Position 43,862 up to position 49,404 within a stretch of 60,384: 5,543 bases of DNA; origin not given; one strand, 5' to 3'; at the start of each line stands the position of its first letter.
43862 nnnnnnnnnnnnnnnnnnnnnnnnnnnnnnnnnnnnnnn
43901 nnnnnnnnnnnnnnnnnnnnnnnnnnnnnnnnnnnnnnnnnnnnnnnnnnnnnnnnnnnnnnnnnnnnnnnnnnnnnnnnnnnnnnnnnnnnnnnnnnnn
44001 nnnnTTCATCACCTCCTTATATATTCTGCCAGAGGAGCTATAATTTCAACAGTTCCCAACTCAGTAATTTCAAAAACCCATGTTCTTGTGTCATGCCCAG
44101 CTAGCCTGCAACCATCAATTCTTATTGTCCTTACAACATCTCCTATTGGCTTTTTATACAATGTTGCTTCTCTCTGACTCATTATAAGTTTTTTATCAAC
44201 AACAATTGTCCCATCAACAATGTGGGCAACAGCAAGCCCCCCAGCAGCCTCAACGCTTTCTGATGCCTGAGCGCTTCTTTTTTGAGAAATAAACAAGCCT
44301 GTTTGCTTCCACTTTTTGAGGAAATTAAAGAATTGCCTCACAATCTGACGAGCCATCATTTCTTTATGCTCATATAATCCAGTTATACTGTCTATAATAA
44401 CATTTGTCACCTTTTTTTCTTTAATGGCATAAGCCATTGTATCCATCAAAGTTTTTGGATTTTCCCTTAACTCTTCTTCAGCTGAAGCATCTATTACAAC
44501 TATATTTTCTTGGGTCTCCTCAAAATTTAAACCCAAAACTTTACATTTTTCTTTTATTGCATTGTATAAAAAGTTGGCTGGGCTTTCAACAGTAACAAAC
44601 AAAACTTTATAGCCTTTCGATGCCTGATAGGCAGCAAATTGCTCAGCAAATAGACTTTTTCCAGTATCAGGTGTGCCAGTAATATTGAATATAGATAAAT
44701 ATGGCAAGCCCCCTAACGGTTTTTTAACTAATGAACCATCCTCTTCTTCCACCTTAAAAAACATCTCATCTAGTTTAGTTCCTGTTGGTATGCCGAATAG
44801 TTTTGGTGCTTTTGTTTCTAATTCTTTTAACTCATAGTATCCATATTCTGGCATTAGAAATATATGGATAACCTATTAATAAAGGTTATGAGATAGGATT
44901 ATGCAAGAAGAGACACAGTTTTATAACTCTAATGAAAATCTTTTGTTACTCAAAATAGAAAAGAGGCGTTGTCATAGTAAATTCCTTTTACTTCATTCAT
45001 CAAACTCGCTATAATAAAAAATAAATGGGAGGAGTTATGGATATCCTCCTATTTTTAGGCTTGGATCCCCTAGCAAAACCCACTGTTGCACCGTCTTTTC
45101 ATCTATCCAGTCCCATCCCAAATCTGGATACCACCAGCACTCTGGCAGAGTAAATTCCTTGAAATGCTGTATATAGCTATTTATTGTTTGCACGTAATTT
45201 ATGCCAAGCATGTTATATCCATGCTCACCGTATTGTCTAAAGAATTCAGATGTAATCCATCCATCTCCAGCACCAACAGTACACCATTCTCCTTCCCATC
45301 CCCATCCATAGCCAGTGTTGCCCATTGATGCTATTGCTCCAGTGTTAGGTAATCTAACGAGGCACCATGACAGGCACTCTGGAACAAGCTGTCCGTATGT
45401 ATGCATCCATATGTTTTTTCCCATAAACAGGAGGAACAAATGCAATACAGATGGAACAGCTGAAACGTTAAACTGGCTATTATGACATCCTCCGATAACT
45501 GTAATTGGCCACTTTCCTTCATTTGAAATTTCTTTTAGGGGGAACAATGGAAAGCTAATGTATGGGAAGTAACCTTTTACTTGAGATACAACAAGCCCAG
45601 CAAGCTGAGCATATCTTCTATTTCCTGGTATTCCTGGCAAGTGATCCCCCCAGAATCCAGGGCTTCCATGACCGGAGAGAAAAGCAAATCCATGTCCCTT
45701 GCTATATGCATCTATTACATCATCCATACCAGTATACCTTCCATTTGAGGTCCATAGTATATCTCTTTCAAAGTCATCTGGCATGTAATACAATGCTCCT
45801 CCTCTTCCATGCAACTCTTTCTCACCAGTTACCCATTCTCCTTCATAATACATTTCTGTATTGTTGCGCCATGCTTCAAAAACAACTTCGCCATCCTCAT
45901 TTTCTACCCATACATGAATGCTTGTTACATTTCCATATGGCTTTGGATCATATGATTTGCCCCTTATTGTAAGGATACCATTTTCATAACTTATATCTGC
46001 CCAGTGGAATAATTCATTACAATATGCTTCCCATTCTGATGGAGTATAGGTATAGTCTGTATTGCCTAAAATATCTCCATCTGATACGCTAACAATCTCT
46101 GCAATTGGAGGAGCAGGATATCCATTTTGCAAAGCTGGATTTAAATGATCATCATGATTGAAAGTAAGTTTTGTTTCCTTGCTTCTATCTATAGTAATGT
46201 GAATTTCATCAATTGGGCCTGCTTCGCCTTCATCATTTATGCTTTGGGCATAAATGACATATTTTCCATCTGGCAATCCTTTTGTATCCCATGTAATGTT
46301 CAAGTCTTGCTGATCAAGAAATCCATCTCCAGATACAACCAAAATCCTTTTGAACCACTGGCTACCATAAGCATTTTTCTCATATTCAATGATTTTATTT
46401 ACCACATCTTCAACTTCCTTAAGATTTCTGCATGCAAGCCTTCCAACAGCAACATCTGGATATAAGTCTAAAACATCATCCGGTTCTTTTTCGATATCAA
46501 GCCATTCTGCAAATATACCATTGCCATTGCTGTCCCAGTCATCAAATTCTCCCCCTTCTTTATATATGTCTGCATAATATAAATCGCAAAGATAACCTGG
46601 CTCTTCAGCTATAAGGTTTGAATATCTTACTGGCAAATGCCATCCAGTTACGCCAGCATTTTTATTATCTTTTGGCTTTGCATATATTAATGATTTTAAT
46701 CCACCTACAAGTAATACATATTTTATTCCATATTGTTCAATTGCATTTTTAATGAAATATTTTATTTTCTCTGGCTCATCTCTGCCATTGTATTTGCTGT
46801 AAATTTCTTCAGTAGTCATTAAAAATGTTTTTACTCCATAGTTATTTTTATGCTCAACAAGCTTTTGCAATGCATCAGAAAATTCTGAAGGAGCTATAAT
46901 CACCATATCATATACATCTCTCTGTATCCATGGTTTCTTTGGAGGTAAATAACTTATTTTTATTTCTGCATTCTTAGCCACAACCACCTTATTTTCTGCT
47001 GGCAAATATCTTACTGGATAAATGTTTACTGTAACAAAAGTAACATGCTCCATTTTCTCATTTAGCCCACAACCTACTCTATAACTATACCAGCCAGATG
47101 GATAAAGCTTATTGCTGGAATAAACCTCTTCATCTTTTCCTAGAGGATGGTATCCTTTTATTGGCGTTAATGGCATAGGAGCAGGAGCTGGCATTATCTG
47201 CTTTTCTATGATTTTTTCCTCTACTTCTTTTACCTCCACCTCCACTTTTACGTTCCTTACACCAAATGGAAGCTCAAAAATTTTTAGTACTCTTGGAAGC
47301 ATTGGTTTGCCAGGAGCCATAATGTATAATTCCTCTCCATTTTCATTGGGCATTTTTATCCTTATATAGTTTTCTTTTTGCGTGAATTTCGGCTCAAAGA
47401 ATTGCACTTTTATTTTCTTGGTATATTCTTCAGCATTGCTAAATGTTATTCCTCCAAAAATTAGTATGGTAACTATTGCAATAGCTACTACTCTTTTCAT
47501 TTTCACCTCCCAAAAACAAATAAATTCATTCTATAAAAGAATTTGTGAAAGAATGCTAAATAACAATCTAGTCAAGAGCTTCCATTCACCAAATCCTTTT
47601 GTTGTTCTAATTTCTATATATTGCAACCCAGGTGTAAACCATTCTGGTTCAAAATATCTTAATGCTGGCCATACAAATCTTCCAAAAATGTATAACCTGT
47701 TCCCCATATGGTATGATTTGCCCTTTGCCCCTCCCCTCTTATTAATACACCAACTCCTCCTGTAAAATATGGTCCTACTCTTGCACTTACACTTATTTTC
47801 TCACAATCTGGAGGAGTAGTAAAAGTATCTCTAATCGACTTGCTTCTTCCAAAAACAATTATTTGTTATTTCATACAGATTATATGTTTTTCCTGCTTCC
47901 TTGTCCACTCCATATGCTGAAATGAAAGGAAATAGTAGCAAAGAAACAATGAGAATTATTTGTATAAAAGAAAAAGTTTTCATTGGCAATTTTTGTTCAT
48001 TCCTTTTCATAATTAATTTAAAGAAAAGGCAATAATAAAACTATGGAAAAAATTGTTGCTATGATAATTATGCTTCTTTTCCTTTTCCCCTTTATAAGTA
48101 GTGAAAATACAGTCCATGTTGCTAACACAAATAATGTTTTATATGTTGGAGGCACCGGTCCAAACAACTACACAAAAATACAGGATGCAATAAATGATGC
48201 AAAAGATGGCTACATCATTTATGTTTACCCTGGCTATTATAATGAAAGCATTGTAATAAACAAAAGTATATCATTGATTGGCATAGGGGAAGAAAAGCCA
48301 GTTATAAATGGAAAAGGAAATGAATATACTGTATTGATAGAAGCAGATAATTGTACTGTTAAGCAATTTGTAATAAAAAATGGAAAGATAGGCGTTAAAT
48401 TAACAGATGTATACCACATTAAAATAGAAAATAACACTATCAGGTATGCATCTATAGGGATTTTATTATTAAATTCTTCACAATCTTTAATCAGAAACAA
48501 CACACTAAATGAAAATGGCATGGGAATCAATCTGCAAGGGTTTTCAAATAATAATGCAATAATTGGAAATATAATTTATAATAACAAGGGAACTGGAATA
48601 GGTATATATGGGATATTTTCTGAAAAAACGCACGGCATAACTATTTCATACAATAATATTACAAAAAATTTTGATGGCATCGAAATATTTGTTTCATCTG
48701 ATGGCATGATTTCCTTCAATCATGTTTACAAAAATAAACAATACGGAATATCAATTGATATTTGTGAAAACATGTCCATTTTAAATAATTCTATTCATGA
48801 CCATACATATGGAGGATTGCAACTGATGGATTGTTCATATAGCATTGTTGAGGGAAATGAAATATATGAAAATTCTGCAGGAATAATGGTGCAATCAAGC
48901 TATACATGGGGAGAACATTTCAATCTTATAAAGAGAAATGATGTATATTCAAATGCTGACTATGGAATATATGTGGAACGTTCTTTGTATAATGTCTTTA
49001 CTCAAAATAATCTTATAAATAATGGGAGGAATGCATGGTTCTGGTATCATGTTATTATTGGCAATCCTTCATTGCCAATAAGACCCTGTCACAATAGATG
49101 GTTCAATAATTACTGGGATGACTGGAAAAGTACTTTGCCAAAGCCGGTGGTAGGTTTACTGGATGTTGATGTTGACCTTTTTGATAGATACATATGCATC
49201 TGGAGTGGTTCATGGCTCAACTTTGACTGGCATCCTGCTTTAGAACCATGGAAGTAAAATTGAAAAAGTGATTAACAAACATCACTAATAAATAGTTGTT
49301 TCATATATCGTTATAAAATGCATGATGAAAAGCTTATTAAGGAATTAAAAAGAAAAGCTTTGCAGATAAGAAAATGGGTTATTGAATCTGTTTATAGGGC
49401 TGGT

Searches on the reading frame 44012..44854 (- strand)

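Call 71: search_protein_families(library=pfam, proteins=[window:44012-44854:-], max_evalue=0.0001)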
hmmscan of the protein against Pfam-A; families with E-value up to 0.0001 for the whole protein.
window:44012-44854:- (281 aa): 2 families
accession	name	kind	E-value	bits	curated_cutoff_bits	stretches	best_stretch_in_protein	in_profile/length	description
PF06745.19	ATPase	-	2e-56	191.4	26.6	1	23-273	2-228/231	KaiC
PF13481.12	AAA_25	-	4.5e-07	30.1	27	1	54-186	34-181/195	AAA domain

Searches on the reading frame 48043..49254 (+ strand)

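Call 5: search_protein_families(library=pfam, proteins=[window:48043-49254:+], max_evalue=1)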
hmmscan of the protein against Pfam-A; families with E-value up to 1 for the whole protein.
window:48043-49254:+ (404 aa): 3 families
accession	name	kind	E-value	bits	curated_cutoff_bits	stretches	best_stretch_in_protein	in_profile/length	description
PF13229.12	Beta_helix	-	2.9e-29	102.2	25.9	2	189-330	1-140/158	Right handed beta helix region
PF05048.19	NosD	-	5e-28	98.4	23.6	2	92-251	15-169/212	Periplasmic copper-binding protein (NosD)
PF01095.25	Pectinesterase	-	0.00011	21.5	27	1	35-95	4-71/298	Pectinesterase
